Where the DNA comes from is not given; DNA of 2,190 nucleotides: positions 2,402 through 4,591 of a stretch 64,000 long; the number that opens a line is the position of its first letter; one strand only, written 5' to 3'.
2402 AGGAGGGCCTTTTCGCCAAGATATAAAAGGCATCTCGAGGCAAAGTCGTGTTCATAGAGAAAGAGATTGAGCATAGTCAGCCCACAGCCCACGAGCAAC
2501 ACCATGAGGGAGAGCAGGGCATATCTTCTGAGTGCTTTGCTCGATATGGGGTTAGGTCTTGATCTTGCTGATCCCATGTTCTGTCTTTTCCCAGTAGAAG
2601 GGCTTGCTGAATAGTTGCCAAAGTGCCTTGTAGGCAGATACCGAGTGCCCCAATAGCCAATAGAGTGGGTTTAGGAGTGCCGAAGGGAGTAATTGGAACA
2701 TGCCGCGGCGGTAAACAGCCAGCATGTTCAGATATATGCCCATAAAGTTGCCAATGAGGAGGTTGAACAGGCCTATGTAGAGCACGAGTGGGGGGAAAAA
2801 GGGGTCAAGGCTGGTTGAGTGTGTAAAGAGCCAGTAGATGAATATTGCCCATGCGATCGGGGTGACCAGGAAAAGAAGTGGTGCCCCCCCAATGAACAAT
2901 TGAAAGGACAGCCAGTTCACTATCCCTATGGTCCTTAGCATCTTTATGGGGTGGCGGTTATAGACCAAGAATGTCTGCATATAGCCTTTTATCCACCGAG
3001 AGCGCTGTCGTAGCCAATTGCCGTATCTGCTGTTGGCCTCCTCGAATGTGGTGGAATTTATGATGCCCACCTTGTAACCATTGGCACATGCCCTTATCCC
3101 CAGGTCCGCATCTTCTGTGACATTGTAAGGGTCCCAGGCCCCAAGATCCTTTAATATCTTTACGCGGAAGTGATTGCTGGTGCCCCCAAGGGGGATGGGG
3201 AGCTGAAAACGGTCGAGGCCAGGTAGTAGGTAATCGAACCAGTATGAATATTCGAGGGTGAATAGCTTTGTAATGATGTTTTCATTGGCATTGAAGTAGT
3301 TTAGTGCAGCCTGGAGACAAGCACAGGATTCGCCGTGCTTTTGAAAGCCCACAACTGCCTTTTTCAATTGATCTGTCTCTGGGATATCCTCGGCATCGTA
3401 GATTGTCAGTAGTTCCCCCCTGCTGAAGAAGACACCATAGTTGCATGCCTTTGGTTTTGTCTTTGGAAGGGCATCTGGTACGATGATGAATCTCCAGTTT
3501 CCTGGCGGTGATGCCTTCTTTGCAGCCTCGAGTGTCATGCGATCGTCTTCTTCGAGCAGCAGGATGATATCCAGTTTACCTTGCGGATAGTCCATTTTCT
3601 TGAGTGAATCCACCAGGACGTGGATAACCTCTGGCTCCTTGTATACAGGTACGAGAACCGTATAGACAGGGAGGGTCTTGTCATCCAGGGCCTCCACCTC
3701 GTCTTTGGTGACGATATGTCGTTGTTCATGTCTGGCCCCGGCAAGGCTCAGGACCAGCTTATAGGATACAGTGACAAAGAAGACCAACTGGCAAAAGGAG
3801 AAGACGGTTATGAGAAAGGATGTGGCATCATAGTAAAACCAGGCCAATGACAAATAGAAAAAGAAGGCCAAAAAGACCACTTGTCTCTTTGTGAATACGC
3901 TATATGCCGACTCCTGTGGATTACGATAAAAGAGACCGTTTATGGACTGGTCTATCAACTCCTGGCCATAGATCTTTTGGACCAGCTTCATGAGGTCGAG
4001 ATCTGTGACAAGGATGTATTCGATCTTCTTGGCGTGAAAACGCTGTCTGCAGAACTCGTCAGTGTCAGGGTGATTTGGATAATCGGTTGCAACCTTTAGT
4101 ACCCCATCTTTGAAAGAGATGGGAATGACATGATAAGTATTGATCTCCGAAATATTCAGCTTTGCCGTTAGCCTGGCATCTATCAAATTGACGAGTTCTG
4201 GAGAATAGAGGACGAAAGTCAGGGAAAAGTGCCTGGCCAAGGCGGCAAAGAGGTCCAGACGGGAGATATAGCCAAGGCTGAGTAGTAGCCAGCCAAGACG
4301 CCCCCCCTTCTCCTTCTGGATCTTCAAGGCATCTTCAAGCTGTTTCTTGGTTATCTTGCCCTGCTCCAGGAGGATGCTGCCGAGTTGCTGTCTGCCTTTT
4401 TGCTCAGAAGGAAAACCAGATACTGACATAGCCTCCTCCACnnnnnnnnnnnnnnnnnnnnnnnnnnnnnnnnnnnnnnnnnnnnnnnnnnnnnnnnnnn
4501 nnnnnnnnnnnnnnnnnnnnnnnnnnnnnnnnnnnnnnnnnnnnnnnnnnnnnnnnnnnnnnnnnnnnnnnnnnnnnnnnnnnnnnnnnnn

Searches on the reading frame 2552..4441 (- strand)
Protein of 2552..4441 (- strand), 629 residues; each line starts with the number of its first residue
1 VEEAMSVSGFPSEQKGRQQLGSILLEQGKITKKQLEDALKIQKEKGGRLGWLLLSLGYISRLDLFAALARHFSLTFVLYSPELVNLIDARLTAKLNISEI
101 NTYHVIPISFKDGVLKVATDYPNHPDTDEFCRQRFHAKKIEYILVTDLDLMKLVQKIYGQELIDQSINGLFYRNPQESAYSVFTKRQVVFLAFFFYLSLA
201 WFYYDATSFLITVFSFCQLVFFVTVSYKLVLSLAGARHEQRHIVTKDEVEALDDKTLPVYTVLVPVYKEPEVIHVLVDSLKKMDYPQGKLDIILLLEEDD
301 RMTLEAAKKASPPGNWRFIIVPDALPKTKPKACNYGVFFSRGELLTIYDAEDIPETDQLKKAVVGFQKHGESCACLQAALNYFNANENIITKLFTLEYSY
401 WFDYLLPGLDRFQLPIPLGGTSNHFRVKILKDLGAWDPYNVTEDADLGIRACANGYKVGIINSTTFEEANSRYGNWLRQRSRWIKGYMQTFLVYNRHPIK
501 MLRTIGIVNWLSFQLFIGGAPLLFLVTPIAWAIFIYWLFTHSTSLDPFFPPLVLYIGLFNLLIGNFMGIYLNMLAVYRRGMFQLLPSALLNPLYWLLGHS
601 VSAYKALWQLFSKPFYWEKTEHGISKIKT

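Call 19: search_protein_families(library=ncbifam, proteins=[window:2552-4441:-], max_evalue=1e-10)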
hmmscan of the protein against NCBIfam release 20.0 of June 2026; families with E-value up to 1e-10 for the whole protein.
window:2552-4441:- (629 aa): 5 families
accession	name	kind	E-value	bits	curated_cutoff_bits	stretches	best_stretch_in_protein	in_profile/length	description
TIGR03030.1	CelA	equivalog_domain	3.9e-18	64.8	699.1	1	334-540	221-432/714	UDP-forming cellulose synthase catalytic subunit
NF053729.1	c-di-GMP_motif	domain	1.2e-15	57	38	1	19-70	1-52/53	cyclic di-GMP-binding domain-containing protein, MshE-related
NF012033.0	PRK15489.1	equivalog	2.5e-12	45.8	537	0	15-156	488-625/703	glycosyl transferase family protein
TIGR03937.1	PgaC_IcaA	equivalog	7.6e-12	44.9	422.3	1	241-534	29-315/407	poly-beta-1,6-N-acetyl-D-glucosamine synthase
TIGR03111.1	glyc2_xrt_Gpos1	hypoth_equivalog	8.9e-12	44.5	363.95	1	248-525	38-322/439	TIGR03111 family XrtG-associated glycosyltransferase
